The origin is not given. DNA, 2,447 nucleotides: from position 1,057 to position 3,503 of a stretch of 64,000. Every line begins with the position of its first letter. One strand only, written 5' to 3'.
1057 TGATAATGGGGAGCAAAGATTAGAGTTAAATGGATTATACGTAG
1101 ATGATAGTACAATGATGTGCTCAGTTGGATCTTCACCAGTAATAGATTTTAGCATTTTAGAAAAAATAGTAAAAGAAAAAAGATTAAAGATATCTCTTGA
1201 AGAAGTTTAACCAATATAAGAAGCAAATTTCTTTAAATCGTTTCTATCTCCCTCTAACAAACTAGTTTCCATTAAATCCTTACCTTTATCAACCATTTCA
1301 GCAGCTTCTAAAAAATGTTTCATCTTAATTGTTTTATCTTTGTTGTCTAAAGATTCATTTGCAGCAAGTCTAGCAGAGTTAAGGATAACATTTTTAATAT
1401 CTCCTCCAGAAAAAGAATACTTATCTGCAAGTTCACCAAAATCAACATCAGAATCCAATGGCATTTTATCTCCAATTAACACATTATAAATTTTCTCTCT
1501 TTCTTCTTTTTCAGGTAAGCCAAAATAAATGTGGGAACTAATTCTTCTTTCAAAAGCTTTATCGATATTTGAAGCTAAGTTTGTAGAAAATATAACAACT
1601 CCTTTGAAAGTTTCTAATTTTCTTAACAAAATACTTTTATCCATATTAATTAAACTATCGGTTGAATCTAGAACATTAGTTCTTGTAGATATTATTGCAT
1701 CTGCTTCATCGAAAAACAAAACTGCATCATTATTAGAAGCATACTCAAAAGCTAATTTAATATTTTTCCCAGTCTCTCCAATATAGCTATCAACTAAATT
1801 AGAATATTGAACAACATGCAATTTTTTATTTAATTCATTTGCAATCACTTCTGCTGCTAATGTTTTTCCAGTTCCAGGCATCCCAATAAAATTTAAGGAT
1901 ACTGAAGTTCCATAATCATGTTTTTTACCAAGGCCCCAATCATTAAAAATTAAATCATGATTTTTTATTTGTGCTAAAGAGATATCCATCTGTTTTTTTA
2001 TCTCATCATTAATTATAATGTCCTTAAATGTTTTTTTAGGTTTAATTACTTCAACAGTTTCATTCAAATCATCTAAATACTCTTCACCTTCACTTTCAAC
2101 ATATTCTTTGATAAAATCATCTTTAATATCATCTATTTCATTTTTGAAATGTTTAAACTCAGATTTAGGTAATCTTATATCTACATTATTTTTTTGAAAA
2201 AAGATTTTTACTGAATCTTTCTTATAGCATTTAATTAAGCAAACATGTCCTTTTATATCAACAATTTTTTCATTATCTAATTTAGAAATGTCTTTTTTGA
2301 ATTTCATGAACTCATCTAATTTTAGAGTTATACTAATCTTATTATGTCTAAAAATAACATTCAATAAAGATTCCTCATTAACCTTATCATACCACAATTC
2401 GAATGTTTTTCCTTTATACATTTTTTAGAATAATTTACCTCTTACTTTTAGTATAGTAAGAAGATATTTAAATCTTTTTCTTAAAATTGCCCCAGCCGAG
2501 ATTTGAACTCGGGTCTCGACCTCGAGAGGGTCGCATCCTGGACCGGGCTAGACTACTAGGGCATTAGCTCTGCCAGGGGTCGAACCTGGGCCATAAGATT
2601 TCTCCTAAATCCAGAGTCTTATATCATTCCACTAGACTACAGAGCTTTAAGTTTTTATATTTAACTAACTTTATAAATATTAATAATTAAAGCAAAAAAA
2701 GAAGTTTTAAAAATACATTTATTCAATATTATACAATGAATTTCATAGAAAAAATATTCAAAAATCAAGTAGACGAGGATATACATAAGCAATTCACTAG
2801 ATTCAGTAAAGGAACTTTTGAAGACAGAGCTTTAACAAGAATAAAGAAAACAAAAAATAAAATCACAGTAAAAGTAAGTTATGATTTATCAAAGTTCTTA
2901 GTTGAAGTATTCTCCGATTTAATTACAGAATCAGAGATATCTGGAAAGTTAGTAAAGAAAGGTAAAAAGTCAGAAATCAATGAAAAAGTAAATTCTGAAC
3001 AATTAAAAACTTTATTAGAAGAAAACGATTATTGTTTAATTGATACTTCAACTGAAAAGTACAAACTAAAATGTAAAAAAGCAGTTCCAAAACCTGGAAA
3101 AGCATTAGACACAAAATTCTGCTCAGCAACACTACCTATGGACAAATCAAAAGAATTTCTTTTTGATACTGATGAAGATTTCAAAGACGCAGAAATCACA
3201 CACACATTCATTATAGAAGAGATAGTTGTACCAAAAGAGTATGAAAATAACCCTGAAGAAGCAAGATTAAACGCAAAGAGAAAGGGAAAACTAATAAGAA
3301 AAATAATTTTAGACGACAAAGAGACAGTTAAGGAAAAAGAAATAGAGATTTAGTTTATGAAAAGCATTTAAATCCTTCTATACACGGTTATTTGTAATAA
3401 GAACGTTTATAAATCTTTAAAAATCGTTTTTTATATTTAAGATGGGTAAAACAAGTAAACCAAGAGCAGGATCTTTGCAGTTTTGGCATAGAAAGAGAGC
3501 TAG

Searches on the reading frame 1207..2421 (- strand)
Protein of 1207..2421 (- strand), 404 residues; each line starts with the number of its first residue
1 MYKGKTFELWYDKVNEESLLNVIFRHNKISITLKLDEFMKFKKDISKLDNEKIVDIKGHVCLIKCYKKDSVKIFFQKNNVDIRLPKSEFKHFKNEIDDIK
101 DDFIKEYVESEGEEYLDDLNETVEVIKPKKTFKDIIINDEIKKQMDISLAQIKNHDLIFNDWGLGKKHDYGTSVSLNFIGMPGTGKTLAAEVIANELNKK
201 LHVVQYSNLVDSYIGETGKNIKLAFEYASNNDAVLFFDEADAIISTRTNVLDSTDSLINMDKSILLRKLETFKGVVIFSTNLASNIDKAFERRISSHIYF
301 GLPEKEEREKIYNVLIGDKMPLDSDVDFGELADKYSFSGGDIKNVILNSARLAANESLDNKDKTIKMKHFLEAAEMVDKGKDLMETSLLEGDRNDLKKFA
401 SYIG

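Call 17: find_encoding_contigs(protein=window:1207-2421:-, flank=10000, max_places=1)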
Protein window:1207-2421:- (404 aa): 5 contigs read that carry it; 1 place shown.
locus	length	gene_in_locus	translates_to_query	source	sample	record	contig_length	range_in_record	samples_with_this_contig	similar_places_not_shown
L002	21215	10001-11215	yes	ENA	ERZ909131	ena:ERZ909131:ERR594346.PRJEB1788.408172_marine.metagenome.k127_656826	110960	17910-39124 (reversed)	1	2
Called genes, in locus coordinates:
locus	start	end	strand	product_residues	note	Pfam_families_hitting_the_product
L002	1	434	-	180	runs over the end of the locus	PF01655:Ribosomal_L32e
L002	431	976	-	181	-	PF00347:Ribosomal_L6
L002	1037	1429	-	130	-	PF00410:Ribosomal_S8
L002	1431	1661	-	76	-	PF00253:Ribosomal_S14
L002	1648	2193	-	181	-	PF00281:Ribosomal_L5, PF00673:Ribosomal_L5_C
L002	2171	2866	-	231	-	PF08071:RS4NT, PF00900:Ribosomal_S4e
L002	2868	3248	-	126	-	PF16906:Ribosomal_L26, PF00467:KOW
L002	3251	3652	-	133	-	PF00238:Ribosomal_L14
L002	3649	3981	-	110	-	PF00366:Ribosomal_S17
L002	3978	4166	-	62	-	PF01868:RNase_P-MRP_p29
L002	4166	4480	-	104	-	PF01253:SUI1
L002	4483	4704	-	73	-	PF00831:Ribosomal_L29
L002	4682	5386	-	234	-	PF07650:KH_2, PF00189:Ribosomal_S3_C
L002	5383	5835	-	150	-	PF00237:Ribosomal_L22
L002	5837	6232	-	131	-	PF00203:Ribosomal_S19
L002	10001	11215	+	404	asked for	PF00004:AAA, PF17862:AAA_lid_3 (faint)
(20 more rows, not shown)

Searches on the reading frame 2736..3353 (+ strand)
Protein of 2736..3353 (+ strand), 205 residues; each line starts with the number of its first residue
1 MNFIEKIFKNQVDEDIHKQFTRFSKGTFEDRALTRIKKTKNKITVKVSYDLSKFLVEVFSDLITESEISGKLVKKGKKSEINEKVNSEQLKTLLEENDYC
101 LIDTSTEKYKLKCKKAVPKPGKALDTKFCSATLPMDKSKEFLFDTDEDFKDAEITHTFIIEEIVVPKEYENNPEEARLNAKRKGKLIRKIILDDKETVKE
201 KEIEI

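Call 67: search_protein_families(library=pfam, proteins=[window:2736-3353:+], max_evalue=0.1)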
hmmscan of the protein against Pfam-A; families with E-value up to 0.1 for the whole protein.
window:2736-3353:+ (205 aa): 2 families
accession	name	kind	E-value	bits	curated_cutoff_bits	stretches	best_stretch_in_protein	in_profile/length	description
PF21693.2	SWT1_3rd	-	0.024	15.2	27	1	32-94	26-88/117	Transcriptional protein SWT1, C-terminal domain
PF09071.16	Alpha-amyl_C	-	0.077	13.3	27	0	36-74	7-42/67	Alpha-amylase, C terminal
